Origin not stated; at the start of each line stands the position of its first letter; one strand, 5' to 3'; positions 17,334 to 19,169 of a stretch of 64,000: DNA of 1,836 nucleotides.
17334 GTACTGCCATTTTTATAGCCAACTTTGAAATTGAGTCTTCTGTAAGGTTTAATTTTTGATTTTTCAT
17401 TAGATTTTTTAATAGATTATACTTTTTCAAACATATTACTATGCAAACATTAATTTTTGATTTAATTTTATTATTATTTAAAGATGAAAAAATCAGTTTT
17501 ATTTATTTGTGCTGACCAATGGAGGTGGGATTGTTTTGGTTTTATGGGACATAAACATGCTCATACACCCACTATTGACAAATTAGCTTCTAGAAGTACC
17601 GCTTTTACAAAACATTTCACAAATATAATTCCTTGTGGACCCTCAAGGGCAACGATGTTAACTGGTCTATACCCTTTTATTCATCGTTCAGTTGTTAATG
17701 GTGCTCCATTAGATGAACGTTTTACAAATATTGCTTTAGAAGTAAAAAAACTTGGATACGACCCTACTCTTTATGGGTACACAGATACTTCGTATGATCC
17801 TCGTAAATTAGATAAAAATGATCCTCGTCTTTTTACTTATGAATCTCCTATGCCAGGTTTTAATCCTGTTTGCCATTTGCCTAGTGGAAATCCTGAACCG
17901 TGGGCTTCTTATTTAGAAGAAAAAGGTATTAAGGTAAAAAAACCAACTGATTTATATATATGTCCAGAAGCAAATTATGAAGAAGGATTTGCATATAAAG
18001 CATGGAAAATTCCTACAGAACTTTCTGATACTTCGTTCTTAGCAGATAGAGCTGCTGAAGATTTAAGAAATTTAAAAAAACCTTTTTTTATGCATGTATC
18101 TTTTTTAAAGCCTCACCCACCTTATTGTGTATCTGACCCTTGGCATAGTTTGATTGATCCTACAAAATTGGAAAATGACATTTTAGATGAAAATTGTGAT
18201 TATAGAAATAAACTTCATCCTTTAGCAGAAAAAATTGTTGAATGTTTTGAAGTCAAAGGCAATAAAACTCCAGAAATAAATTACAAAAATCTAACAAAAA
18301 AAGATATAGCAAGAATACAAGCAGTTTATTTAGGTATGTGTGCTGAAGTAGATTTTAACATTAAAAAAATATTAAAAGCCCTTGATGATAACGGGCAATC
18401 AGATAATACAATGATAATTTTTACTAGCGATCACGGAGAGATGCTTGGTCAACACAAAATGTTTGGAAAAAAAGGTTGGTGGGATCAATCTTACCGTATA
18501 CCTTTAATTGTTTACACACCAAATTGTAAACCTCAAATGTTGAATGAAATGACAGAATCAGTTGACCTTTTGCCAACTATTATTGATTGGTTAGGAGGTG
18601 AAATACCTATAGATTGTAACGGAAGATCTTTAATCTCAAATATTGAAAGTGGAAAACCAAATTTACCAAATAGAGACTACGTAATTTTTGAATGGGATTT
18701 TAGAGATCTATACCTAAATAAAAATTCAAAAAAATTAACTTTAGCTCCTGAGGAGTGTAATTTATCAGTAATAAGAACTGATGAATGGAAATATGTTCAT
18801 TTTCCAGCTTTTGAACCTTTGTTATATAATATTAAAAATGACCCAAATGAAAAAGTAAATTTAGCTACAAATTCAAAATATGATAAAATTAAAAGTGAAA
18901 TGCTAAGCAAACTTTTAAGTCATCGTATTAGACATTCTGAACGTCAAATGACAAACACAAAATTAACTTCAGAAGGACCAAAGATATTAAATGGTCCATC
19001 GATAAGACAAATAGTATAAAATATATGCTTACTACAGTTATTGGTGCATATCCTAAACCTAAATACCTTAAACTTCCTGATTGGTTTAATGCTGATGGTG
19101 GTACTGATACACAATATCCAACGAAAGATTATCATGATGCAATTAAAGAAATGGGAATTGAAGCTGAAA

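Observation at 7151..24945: Candidate undescribed pathway: ABC import and cytoplasmic de-esterification of phosphonate esters feeding a PhnW/ALDH/PhnA route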

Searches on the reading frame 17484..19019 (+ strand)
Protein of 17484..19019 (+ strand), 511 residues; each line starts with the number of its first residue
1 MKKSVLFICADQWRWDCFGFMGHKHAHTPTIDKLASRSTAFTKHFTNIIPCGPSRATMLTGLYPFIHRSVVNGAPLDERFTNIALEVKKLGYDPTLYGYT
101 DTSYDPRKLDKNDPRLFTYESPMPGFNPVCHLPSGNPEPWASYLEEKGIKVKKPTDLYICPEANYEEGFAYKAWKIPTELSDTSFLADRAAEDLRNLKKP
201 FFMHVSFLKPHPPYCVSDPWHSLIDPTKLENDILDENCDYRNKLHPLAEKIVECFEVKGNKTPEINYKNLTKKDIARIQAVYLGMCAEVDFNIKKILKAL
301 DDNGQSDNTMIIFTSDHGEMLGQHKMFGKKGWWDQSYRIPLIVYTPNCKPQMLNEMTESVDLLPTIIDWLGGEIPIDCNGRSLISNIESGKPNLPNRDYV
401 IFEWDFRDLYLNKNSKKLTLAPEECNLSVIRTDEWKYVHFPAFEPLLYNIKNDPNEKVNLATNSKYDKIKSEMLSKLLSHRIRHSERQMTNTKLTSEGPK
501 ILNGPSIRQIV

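Call 4: search_protein_families(library=pfam, proteins=[window:17484-19019:+])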
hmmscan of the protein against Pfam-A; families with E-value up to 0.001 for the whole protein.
window:17484-19019:+ (511 aa): 5 families
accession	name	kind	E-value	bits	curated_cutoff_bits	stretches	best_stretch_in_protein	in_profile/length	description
PF00884.28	Sulfatase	-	8.6e-48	163.6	25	1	5-371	3-300/301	Sulfatase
PF16347.10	SGSH_C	-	1.2e-14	55.1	29.3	1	322-480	1-151/154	N-sulphoglucosamine sulphohydrolase, C-terminal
PF01663.27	Phosphodiest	-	1.2e-10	41.9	23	1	5-72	1-65/342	Type I phosphodiesterase / nucleotide pyrophosphatase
PF14707.11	Sulfatase_C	-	8e-05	23.7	30.9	1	441-493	55-107/127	C-terminal region of aryl-sulfatase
PF02995.22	DUF229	-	0.0001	21.6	25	1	284-341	308-364/496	Protein of unknown function (DUF229)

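Call 5: search_protein_families(library=ncbifam, proteins=[window:17484-19019:+], max_evalue=0.00001)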
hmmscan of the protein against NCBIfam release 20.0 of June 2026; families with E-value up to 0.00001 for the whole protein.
window:17484-19019:+ (511 aa): 6 families
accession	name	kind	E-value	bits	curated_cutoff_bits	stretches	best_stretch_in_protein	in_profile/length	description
NF045661.1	HdlasePehA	equivalog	2.3e-142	475.2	900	1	2-498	2-502/506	phosphoric/sulfuric ester hydrolase PehA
NF010322.0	PRK13759.1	equivalog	9.4e-61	205.8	481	2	171-497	170-473/486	arylsulfatase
TIGR03417.1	chol_sulfatase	equivalog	1.2e-50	172.9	433.45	1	2-475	2-434/500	choline-sulfatase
NF052527.1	Mn_arylsulf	exception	4.8e-38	131.3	850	2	172-495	169-466/479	manganese-dependent arylsulfatase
NF038282.1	LapC_YejM_PbgA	exception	5.1e-12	44.9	825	1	270-368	402-498/584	LPS biosynthesis-modulating metalloenzyme YejM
NF053595.1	LptchSynLtaSGpos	equivalog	1.1e-06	27.5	970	0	282-373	430-529/626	lipoteichoic acid synthase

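Call 8: find_related_loci(query=window:17484-19019:+, collection=genome_contigs, flank=10000)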
Query window:17484-19019:+ (511 aa) in genome_contigs; peptide patterns used: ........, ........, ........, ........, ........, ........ (x = any residue, [..] = any of these).
46 stretches matched a pattern; 23 encode a relative of the query (tblastn E <= 1e-3); 23 distinct loci.
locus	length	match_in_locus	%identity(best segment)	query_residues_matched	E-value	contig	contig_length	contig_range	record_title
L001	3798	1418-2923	73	1-502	0e+0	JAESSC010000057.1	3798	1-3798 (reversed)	MAG: Pelagibacteraceae bacterium isolate NORP275 1019, whole genome shotgun sequence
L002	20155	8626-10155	70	1-510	0e+0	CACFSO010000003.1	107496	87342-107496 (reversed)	uncultured Pelagibacteraceae bacterium isolate AG-414-J16 genome assembly, contig: AG-414-J16_NODE_3, whole genome shotg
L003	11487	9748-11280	66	1-511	0e+0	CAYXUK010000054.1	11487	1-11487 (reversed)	MAG TPA_asm: uncultured bacterium isolate SRP077602_co3_64 genome assembly, contig: NODE_8964_length_11487_cov_11.774580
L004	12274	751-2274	59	1-509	0e+0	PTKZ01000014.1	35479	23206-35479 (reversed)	MAG: Alphaproteobacteria bacterium MarineAlpha5_Bin5 CFH15_14, whole genome shotgun sequence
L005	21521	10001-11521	59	1-510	0e+0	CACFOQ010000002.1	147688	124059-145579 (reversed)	uncultured Alphaproteobacteria bacterium isolate AG-414-E06 genome assembly, contig: AG-414-E06_NODE_2, whole genome sho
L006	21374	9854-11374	58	1-510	0e+0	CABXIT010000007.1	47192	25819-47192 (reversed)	MAG: uncultured Alphaproteobacteria bacterium isolate AG-319-D07 genome assembly, contig: AG-319-D07_NODE_7, whole genom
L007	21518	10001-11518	58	1-509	0e+0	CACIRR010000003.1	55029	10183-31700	uncultured Alphaproteobacteria bacterium isolate AG-439-A19 genome assembly, contig: AG-439-A19_NODE_3, whole genome sho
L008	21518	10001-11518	58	1-509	0e+0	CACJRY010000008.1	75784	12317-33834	MAG: uncultured Alphaproteobacteria bacterium isolate AG-447-O15 genome assembly, contig: AG-447-O15_NODE_8, whole genom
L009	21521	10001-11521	57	1-510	0e+0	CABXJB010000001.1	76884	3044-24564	MAG: uncultured Alphaproteobacteria bacterium isolate AG-319-E03 genome assembly, contig: AG-319-E03_NODE_1, whole genom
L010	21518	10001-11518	57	1-509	0e+0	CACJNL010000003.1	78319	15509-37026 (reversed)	uncultured Alphaproteobacteria bacterium isolate AG-447-J18 genome assembly, contig: AG-447-J18_NODE_3, whole genome sho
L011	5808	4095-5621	57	1-510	0e+0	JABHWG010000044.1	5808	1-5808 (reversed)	MAG: Pelagibacteraceae bacterium isolate SI047_bin126 k141_811337, whole genome shotgun sequence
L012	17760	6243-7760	55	3-510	0e+0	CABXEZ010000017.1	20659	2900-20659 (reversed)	MAG: uncultured Alphaproteobacteria bacterium isolate AG-313-N13 genome assembly, contig: AG-313-N13_NODE_17, whole geno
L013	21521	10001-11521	55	3-511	0e+0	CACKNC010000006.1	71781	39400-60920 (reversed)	MAG: uncultured Alphaproteobacteria bacterium isolate AG-457-A08 genome assembly, contig: AG-457-A08_NODE_6, whole genom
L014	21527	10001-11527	55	1-511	0e+0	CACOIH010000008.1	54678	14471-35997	MAG: uncultured Alphaproteobacteria bacterium isolate AH-321-J05 genome assembly, contig: AH-321-J05_NODE_8, whole genom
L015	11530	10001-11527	52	1-511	2e-180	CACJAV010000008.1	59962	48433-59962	MAG: uncultured Alphaproteobacteria bacterium isolate AG-447-A02 genome assembly, contig: AG-447-A02_NODE_8, whole genom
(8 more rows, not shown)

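Call 12: search_protein_families(library=pfam, proteins=[L005:604-1542:+, L005:1563-2612:-, L005:2609-3511:-, L005:12591-13451:-, L005:13451-14428:-, L005:14439-15554:-, L005:15554-16894:-, L005:17025-17936:+, L005:17937-18839:+, L005:19859-20656:+])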
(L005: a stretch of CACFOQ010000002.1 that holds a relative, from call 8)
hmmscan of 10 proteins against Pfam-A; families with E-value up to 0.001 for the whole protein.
L005:604-1542:+ (312 aa): 1 family
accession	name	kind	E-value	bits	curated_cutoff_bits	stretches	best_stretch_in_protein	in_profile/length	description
PF00491.26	Arginase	-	2.1e-92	310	22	1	34-305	2-279/280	Arginase family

L005:1563-2612:- (349 aa): 1 family
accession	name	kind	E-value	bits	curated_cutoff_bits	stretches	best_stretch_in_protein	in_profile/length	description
PF01263.26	Aldose_epim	-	3.2e-67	227.5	27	1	19-343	3-298/299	Aldose 1-epimerase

L005:2609-3511:- (300 aa): 1 family
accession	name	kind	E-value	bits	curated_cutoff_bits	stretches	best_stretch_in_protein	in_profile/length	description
PF00892.27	EamA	-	1.9e-22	80.4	28.2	2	7-143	2-134/135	EamA-like transporter family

L005:12591-13451:- (286 aa): 1 family
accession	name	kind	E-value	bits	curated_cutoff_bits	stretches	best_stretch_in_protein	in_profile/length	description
PF09347.15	DUF1989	-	1.1e-43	149.3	27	1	52-232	2-168/168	Domain of unknown function (DUF1989)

L005:13451-14428:- (325 aa): 1 family
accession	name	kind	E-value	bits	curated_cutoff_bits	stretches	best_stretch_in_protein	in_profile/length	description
PF00491.26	Arginase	-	1.4e-65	222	22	1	34-318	2-277/280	Arginase family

L005:14439-15554:- (371 aa): 7 families
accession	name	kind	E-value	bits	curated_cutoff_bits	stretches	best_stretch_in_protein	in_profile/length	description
PF01262.27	AlaDh_PNT_C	-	1.7e-82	276.5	23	1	141-353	1-214/214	Alanine dehydrogenase/PNT, C-terminal domain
PF05222.21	AlaDh_PNT_N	-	8.3e-46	156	30.4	1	4-137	1-136/136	Alanine dehydrogenase/PNT, N-terminal domain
PF02826.25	2-Hacid_dh_C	-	2.7e-07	30.6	25.1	1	170-268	38-127/178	D-isomer specific 2-hydroxyacid dehydrogenase, NAD binding domain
PF01488.26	Shikimate_DH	-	1.5e-05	25.5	24.3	1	170-293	14-135/138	Shikimate / quinate 5-dehydrogenase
PF03807.23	F420_oxidored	-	5.2e-05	24.2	21.6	1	171-268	2-92/94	NADP oxidoreductase coenzyme F420-dependent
PF07992.20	Pyr_redox_2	-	0.00018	21.4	26.1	1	168-222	142-196/291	Pyridine nucleotide-disulphide oxidoreductase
PF00070.33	Pyr_redox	-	0.00065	20.6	22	0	170-222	1-53/82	Pyridine nucleotide-disulphide oxidoreductase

L005:15554-16894:- (446 aa): 1 family
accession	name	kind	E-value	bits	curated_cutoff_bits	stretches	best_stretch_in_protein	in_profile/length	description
PF00202.27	Aminotran_3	-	1.3e-86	291.3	30.5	1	29-436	9-400/403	Aminotransferase class-III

L005:17025-17936:+ (303 aa): 1 family
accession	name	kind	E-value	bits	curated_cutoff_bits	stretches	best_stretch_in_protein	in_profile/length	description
PF01515.24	PTA_PTB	-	1.7e-36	126.6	24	1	83-293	103-313/319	Phosphate acetyl/butaryl transferase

L005:17937-18839:+ (300 aa): 1 family
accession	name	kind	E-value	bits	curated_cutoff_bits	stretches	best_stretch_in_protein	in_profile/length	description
PF00892.27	EamA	-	2.5e-34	118.9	28.2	2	10-139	4-134/135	EamA-like transporter family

L005:19859-20656:+ (265 aa): 0 families

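Call 19: search_solved_structures(query=window:17484-19019:+, show_alignments=2, max_evalue=1e-10)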
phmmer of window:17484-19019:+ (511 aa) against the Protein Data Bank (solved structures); distinct sequences matched with E-value up to 1e-10: 56.
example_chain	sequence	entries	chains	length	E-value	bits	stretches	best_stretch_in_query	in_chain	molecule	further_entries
4uph_A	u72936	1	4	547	7.7e-109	367.8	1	3-499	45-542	SULFATASE (SULFURIC ESTER HYDROLASE) PROTEIN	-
2vqr_A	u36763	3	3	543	1.5e-105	357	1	2-498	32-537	PUTATIVE SULFATASE | Multifunctional alkaline phosphatase superfamily protein pRL90232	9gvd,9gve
2w8s_A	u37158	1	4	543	2.2e-102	346.5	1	2-498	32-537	PHOSPHONATE MONOESTER HYDROLASE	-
4upk_A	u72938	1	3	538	1.7e-85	290.8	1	3-500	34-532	PHOSPHONATE MONOESTER HYDROLASE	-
4upl_A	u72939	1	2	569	1.3e-53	185.5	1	160-489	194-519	SULFATASE FAMILY PROTEIN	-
4upi_A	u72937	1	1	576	8.6e-51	176.3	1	3-489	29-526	SULFATASE FAMILY PROTEIN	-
6pt4_B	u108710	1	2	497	6.2e-35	123.9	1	2-485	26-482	exo-2S-iota carrageenan S1 sulfatase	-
6hr5_A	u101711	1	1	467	1.9e-34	122.3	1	282-477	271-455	Alpha-L-rhamnosidase/sulfatase (GH78)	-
6ptk_A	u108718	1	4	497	8e-34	120.3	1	2-485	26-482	exo-2S-iota carrageenan S1 sulfatase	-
6pt6_B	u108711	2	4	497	1.1e-33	119.8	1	2-485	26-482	exo-2S-iota carrageenan S1 sulfatase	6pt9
7oz8_AAA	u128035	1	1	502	4.2e-32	114.6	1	174-506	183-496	Choline-sulfatase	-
9s03_A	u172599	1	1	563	7e-30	107.3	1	277-484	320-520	Putative sulfatase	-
9koq_A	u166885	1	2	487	7.7e-29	103.8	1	4-383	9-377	Sulfatase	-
7sno_A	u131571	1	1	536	4.8e-26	94.6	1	282-399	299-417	Arylsulfatase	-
7snj_A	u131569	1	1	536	5.6e-26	94.4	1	282-399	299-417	Arylsulfatase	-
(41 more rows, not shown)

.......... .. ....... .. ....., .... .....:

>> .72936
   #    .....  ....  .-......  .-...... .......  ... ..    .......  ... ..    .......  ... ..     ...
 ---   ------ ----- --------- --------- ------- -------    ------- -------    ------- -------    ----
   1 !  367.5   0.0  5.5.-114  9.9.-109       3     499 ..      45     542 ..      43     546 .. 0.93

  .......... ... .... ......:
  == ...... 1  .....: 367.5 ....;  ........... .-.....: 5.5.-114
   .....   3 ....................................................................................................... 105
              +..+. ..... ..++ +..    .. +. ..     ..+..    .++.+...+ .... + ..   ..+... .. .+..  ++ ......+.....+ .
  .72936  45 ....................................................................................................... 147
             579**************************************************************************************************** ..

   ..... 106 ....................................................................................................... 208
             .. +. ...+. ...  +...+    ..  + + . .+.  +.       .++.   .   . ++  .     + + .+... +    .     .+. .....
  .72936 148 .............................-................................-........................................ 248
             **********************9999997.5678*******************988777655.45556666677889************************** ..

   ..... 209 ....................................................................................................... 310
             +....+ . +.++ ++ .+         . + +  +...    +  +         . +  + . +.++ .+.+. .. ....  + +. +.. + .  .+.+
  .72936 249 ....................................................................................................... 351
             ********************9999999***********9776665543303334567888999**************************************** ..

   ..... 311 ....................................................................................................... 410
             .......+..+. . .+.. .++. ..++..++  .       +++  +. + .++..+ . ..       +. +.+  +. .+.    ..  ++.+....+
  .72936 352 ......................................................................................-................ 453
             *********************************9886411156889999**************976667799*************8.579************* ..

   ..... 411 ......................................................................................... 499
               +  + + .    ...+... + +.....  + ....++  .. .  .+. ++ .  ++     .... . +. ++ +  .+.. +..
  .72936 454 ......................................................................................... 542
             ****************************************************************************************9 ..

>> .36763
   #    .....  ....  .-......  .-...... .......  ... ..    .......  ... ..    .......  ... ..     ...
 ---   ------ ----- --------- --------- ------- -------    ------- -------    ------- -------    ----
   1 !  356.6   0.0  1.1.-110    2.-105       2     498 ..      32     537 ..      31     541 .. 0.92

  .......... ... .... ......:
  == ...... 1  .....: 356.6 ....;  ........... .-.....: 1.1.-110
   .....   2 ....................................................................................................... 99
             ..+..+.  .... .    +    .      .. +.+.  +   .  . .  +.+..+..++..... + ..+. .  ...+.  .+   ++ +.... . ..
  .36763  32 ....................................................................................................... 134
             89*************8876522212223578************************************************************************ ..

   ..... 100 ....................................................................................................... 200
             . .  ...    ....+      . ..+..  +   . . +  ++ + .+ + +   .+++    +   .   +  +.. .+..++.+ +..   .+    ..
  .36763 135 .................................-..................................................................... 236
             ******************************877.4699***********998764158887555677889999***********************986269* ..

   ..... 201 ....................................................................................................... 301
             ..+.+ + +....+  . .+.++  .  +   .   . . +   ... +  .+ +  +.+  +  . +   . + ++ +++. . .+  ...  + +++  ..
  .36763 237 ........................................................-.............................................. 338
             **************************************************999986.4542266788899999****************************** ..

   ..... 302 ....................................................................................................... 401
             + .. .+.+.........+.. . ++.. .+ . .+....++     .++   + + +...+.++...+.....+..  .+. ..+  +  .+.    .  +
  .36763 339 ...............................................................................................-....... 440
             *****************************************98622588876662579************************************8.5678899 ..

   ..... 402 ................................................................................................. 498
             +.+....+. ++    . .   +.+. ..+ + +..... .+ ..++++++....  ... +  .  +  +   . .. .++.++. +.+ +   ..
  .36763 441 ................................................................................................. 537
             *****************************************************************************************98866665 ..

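Call 20: search_dna_similar(query=window:17484-19019:+, collection=plasmids, mode=protein, max_rows=30, rows=spread, max_evalue=1e-60)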
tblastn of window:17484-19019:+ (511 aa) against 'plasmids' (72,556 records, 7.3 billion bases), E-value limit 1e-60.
Records with a match: 37; places in all: 37; records where one place covers at least 80% of the query: 37.
Best place of each record, by identity: <60% 37.
By first word of the organism name: Rhizobium 20; Aliiroseovarius 8; Ruegeria 5; Pseudoroseomonas 1; Pararhizobium 1; Aureimonas 1; Roseibium 1.
By predicted mobility (MOB-suite, as given by PLSDB): non-mobilizable 32; conjugative 4; mobilizable 1.
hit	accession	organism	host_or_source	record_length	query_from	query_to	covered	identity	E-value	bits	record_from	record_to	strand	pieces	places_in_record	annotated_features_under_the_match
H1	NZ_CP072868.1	Rhizobium sp. NLR16a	lentil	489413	2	499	97%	39.3%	2e-111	370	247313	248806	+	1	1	alkaline phosphatase family protein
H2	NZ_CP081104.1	Ruegeria conchae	-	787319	2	499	97%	37.2%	2e-90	310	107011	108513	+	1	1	sulfatase-like hydrolase/transferase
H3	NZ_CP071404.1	Rhizobium leguminosarum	lentil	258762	2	498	97%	37.1%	4e-104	349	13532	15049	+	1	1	pehA: phosphoric/sulfuric ester hydrolase PehA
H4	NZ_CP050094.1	Rhizobium leguminosarum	Trifolium pratense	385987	2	498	97%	36.9%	9e-104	348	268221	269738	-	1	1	pehA: phosphoric/sulfuric ester hydrolase PehA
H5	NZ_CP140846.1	Rhizobium johnstonii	Trifolium pratense,whole organism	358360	2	498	97%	36.9%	1e-103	348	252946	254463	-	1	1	phosphoric/sulfuric ester hydrolase PehA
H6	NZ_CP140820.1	Rhizobium johnstonii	Trifolium pratense,whole organism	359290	2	498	97%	36.9%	1e-103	348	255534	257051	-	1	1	phosphoric/sulfuric ester hydrolase PehA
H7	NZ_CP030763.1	Rhizobium leguminosarum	Genomic DNA from Bacterial pure culture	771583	2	498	97%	36.9%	1e-103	348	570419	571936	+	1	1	pehA: phosphoric/sulfuric ester hydrolase PehA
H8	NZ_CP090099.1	Rhizobium leguminosarum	Trifolium pratense,Cell culture,Plant ...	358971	2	498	97%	36.9%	2e-103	347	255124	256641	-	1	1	phosphoric/sulfuric ester hydrolase PehA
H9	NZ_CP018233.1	Rhizobium leguminosarum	Vavilovia formosa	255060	2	498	97%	36.9%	2e-103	347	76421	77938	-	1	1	pehA: phosphoric/sulfuric ester hydrolase PehA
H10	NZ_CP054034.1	Rhizobium indicum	Pisum sativum l. (pea),Pure culture,Pea ...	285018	2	498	97%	36.9%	2e-103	347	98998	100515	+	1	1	pehA: phosphoric/sulfuric ester hydrolase PehA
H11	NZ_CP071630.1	Rhizobium leguminosarum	lentil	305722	2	498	97%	36.9%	3e-103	347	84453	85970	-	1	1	pehA: phosphoric/sulfuric ester hydrolase PehA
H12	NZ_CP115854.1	Pseudoroseomonas cervicalis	-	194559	2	498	97%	36.7%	4e-106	355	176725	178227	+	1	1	phosphoric/sulfuric ester hydrolase PehA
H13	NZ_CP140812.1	Rhizobium beringeri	Trifolium pratense,whole organism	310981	2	498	97%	36.7%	3e-104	349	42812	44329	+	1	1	phosphoric/sulfuric ester hydrolase PehA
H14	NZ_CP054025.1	Rhizobium indicum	Pisum sativum l. (pea),Pure culture,Pea ...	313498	2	498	97%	36.7%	4e-103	346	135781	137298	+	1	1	pehA: phosphoric/sulfuric ester hydrolase PehA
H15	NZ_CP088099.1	Rhizobium sp. SU303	cell culture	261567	2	498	97%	36.7%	7e-103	345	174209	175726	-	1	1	pehA: phosphoric/sulfuric ester hydrolase PehA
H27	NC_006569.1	Ruegeria pomeroyi DSS-3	-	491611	2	500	98%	34.4%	8e-83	287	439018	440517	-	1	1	alkaline phosphatase family protein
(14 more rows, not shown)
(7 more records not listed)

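Call 21: get_annotated_region(hit=H1, flank=9000)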
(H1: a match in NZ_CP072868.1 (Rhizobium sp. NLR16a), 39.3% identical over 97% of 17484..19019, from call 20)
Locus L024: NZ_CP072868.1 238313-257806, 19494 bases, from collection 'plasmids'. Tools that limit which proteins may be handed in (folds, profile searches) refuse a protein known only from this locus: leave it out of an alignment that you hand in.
description: Rhizobium sp. NLR16a plasmid p3, complete sequence
organism: Rhizobium sp. NLR16a (NCBI taxid 2731112)
taxonomy: Bacteria; Pseudomonadota; Alphaproteobacteria; Hyphomicrobiales; Rhizobiaceae; Rhizobium; Rhizobium sp. NLR16a
host: -; source: lentil; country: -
typing (MOB-suite, as given by PLSDB): non-mobilizable
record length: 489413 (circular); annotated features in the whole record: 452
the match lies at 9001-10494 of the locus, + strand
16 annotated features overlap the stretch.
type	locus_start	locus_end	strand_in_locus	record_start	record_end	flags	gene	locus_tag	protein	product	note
CDS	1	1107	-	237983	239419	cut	-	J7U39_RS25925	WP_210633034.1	DUF6880 family protein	-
CDS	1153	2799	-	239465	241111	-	rtcR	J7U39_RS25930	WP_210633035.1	RNA repair transcriptional activator RtcR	GO:0006355 - regulation of DNA-templated transcription [Evidence IEA]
CDS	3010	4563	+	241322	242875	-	-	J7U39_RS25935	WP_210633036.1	TROVE domain-containing protein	-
CDS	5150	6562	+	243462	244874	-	-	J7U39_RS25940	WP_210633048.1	RtcB family protein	GO:0006396 - RNA processing [Evidence IEA]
CDS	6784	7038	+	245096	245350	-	-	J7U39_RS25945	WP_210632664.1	DUF2934 domain-containing protein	-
CDS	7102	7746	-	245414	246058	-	-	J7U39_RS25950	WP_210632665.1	ThuA domain-containing protein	-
CDS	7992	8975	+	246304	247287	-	galE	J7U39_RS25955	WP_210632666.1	UDP-glucose 4-epimerase GalE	GO:0006012 - galactose metabolic process [Evidence IEA]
CDS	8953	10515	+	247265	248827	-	-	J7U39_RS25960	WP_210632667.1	alkaline phosphatase family protein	-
CDS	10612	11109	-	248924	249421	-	-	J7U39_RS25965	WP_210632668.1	DUF1993 domain-containing protein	-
CDS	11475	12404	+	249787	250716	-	-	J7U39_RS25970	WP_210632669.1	sugar ABC transporter substrate-binding protein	-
CDS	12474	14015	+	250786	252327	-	-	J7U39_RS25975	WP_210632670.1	sugar ABC transporter ATP-binding protein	-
CDS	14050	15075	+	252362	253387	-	-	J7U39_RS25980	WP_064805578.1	ABC transporter permease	GO:0008643 - carbohydrate transport [Evidence IEA]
CDS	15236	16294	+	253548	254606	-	-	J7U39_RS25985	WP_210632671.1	dipeptidase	-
CDS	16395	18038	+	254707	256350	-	-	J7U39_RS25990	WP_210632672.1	ABC transporter substrate-binding protein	-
CDS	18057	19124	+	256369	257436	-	-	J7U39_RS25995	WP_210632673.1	ABC transporter permease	GO:0055085 - transmembrane transport [Evidence IEA]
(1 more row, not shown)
